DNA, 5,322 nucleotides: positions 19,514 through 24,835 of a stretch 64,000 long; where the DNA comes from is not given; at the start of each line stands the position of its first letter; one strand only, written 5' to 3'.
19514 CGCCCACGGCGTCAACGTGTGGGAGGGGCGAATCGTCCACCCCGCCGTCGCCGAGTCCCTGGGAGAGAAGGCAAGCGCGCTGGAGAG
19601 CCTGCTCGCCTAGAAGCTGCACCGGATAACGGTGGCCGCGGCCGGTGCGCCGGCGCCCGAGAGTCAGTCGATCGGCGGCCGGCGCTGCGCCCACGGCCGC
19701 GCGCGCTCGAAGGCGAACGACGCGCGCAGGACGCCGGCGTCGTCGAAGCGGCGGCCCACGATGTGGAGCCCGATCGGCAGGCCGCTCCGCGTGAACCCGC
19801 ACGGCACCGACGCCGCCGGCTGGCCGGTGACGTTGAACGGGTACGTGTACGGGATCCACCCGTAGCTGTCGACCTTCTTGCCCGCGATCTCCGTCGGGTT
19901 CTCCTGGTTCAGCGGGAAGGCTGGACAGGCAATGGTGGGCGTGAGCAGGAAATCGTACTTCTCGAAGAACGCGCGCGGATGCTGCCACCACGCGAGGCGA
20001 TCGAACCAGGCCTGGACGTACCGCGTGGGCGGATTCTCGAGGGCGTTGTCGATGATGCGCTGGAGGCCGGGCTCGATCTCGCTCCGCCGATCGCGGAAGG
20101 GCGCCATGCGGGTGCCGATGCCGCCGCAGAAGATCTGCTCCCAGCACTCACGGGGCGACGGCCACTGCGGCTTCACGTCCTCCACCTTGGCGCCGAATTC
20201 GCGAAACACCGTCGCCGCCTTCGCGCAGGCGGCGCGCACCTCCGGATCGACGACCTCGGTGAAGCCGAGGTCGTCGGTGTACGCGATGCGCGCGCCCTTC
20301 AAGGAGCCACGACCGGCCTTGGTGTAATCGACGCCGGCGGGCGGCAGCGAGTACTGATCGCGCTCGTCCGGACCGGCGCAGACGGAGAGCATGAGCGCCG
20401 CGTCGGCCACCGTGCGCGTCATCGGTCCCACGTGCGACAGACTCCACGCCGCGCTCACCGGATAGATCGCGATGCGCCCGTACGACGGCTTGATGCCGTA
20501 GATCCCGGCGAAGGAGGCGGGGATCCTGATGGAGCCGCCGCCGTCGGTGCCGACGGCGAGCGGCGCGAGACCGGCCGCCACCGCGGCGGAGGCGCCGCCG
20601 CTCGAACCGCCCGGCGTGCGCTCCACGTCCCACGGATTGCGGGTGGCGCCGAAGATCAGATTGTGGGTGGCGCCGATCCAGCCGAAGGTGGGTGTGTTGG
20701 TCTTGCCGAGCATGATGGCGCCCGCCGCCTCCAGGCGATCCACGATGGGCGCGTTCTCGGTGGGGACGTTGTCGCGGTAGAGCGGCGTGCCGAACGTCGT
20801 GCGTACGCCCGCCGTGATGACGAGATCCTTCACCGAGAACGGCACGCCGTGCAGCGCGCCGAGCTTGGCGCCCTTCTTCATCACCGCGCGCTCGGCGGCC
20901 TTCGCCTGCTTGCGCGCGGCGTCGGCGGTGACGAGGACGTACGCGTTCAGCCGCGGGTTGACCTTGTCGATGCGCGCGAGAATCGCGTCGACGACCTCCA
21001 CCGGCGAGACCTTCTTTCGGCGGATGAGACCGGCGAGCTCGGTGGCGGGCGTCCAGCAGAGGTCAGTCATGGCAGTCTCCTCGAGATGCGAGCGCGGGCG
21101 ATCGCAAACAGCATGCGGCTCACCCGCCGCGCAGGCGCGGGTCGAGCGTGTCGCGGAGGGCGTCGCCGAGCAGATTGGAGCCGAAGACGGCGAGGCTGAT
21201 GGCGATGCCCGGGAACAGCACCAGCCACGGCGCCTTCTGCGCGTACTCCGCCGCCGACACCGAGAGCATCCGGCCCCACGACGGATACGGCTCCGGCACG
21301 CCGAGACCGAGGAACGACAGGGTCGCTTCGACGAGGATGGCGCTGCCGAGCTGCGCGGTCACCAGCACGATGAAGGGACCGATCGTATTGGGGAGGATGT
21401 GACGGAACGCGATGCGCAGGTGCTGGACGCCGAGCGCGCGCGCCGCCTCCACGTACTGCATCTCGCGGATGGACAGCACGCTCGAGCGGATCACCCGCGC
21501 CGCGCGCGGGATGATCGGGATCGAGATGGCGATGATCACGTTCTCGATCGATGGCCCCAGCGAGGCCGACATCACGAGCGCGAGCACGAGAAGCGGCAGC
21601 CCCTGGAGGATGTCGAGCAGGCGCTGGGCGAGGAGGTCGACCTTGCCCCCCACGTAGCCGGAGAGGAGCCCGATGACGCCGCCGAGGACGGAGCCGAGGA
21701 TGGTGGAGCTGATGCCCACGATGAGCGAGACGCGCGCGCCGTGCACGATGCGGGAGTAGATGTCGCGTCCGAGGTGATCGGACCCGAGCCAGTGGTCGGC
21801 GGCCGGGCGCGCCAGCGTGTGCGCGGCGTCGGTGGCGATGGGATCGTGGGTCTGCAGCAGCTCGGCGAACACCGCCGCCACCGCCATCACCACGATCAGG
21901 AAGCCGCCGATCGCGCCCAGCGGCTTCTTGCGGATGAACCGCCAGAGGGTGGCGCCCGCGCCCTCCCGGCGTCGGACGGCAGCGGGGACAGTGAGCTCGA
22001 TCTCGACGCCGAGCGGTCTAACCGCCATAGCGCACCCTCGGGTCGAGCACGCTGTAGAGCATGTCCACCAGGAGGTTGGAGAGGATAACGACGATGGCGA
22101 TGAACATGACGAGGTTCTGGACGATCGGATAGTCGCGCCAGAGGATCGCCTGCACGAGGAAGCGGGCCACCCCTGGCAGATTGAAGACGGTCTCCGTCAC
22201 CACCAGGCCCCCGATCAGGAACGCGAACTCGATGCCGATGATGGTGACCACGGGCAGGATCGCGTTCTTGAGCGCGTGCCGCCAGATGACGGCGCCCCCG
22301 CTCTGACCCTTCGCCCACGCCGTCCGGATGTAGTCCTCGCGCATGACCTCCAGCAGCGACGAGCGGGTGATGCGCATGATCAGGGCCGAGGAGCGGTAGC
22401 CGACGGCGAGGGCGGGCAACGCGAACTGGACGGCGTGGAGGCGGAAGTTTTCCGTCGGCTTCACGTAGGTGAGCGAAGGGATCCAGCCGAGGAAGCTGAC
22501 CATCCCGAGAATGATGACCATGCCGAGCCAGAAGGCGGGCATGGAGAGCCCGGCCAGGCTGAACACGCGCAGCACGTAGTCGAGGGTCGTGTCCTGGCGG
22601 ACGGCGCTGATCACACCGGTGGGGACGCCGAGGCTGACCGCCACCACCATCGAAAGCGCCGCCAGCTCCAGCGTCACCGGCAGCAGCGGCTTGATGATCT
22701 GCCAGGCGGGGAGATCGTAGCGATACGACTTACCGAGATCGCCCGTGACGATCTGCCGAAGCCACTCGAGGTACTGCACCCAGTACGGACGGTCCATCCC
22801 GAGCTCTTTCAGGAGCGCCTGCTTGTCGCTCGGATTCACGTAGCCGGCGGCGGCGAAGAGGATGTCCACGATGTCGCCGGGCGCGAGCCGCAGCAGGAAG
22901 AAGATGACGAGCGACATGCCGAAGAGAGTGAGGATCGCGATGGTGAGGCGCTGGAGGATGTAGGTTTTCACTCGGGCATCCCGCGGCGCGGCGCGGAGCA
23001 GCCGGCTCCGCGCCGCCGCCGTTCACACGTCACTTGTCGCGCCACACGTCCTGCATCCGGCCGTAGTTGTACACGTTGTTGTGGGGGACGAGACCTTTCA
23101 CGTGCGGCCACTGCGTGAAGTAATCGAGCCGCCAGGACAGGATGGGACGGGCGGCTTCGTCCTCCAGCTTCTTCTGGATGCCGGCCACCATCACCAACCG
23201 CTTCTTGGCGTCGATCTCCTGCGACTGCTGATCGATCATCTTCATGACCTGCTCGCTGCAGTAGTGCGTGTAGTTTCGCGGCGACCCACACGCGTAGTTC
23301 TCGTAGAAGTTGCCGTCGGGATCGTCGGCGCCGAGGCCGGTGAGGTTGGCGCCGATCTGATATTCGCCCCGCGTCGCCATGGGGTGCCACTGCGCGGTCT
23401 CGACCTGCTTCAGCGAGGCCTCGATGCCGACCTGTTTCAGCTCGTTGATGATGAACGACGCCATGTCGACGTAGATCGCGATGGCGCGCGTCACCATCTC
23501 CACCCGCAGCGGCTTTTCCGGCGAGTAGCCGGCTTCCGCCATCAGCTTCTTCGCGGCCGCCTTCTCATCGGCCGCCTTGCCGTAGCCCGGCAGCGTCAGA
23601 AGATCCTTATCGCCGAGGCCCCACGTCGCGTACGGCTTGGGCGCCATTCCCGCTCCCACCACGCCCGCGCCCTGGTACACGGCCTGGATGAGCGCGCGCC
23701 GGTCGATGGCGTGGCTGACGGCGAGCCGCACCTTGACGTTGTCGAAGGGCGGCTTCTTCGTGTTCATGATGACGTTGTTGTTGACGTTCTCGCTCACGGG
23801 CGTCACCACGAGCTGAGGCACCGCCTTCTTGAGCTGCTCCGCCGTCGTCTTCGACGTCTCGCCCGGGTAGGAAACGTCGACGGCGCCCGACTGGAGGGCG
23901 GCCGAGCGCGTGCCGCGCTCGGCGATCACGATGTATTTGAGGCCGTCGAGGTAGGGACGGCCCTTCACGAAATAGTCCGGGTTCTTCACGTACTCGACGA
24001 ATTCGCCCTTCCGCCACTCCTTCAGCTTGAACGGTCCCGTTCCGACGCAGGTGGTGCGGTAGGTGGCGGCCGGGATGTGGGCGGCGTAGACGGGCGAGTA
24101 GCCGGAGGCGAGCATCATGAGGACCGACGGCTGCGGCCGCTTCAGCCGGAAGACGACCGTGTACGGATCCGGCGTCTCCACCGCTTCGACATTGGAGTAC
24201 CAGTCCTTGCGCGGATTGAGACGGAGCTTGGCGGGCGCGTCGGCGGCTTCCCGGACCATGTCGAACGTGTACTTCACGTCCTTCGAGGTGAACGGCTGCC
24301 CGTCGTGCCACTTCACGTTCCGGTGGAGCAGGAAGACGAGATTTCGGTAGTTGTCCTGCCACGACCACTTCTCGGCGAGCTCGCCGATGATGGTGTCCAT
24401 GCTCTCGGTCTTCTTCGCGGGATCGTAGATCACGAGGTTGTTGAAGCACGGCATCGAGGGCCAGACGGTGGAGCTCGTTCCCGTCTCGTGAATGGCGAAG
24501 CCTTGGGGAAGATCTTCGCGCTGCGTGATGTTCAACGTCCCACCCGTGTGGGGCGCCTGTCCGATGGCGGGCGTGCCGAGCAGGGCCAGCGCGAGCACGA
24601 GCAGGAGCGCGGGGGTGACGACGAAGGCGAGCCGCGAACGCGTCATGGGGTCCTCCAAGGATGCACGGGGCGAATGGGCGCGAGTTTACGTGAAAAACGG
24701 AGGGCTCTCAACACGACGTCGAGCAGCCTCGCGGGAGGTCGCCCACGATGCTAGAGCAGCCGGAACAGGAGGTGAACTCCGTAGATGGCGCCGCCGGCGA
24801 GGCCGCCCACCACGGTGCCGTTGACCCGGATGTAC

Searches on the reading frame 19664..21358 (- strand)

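Call 50: search_protein_families(library=pfam, proteins=[window:19664-21358:-], max_evalue=0.00001)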
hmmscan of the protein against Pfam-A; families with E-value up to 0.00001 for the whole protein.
window:19664-21358:- (564 aa): 1 family
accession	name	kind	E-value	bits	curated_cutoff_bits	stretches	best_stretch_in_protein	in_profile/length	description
PF01425.27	Amidase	-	1.1e-115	387.7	27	1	121-544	1-445/445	Amidase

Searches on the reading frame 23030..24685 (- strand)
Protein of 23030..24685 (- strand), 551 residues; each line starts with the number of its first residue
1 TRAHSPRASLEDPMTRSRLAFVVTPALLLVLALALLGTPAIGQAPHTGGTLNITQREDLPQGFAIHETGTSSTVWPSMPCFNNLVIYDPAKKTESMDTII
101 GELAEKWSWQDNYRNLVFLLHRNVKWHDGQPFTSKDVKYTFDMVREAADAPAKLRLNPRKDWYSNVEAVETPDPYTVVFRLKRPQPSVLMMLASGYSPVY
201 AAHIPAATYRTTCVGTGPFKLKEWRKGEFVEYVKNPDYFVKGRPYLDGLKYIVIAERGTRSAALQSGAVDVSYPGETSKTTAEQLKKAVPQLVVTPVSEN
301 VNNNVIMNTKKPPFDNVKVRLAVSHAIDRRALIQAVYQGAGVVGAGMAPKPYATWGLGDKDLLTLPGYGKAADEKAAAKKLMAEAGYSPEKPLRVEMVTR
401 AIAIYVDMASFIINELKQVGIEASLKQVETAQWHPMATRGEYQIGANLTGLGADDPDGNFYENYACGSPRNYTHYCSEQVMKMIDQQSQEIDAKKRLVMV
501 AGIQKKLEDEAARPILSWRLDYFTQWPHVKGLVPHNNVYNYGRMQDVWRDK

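Call 50: search_protein_families(library=pfam, proteins=[window:23030-24685:-], max_evalue=0.00001)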
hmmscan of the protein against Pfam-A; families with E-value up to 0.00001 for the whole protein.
window:23030-24685:- (551 aa): 1 family
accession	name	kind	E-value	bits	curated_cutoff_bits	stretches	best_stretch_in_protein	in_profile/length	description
PF00496.27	SBP_bac_5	-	1.3e-79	268.4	32.4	1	99-467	2-364/368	Bacterial extracellular solute-binding proteins, family 5 Middle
